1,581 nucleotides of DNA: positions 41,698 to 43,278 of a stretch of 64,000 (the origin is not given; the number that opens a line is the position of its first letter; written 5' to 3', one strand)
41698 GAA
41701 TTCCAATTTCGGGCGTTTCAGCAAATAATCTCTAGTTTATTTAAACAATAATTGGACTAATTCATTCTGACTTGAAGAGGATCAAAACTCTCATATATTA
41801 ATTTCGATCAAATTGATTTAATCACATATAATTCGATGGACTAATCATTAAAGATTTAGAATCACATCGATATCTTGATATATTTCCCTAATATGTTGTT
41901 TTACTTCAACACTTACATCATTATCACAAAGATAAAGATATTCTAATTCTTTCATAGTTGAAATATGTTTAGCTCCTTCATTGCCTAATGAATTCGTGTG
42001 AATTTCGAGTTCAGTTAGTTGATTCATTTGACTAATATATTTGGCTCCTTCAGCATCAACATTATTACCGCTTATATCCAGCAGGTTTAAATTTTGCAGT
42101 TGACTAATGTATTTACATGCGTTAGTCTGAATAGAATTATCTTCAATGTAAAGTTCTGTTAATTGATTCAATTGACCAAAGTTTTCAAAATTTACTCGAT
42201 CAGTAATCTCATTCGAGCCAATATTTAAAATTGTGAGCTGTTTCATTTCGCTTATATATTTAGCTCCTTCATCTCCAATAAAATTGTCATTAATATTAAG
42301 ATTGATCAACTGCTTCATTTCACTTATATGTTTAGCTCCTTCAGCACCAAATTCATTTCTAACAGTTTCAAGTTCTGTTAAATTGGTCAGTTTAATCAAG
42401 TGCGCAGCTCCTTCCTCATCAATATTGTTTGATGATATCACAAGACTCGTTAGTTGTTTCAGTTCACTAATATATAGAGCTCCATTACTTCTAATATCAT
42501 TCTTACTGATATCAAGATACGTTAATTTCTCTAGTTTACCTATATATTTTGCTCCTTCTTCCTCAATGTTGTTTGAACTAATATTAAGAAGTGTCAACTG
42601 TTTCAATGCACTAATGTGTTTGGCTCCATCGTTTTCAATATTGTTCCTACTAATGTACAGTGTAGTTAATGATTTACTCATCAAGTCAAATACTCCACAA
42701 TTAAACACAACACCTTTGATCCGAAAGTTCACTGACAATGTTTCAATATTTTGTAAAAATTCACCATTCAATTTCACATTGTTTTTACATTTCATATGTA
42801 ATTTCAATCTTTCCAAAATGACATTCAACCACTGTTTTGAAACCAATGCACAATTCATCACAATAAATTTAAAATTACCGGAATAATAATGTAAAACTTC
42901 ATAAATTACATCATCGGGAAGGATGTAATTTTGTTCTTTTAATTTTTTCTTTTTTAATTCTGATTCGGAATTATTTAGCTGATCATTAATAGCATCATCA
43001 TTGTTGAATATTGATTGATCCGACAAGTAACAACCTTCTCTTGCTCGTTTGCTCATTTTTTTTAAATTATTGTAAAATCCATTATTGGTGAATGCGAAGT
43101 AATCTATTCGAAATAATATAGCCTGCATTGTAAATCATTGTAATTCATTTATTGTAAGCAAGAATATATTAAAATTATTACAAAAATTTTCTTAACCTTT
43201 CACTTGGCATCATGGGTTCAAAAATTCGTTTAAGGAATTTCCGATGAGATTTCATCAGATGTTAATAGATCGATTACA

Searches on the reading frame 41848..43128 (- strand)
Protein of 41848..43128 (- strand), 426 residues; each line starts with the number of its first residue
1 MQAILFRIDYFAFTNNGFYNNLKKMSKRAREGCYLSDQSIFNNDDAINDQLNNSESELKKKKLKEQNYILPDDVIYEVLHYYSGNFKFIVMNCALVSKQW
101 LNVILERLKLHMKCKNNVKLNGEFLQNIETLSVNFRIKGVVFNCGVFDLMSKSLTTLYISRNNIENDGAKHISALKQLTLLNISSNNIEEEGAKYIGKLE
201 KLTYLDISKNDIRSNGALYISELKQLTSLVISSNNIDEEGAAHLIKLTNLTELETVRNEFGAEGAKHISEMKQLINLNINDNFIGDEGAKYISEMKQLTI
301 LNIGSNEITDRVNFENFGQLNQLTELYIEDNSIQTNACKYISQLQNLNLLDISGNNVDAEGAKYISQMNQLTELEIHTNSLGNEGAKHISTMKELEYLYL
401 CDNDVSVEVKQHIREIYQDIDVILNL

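Call 60: search_protein_families(library=pfam, proteins=[window:41848-43128:-], max_evalue=0.001)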
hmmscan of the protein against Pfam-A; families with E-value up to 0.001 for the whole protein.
window:41848-43128:- (426 aa): 7 families
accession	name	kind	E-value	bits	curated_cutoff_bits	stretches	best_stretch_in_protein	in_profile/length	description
PF13516.12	LRR_6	-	1.4e-27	93.9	23.4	0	201-220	4-23/24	Leucine Rich repeat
PF13855.12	LRR_8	-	9e-24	83.4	27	5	153-212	2-61/61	Leucine rich repeat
PF23598.1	LRR_14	-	4.1e-21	75.6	40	2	162-379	33-249/353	Leucine-rich repeat region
PF12799.13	LRR_4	-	1.8e-16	60.2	27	1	201-236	2-36/44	Leucine Rich repeats (2 copies)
PF00560.39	LRR_1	-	8.1e-12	43.3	20.6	0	177-199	1-23/23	Leucine Rich Repeat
PF25013.1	LRR_Zer-1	-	8.3e-09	36.1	27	1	291-374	3-81/137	Zer-1-like, Leucine-rich repeats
PF14580.12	LRR_9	-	0.00011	22.2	30.5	0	270-352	62-147/175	Leucine-rich repeat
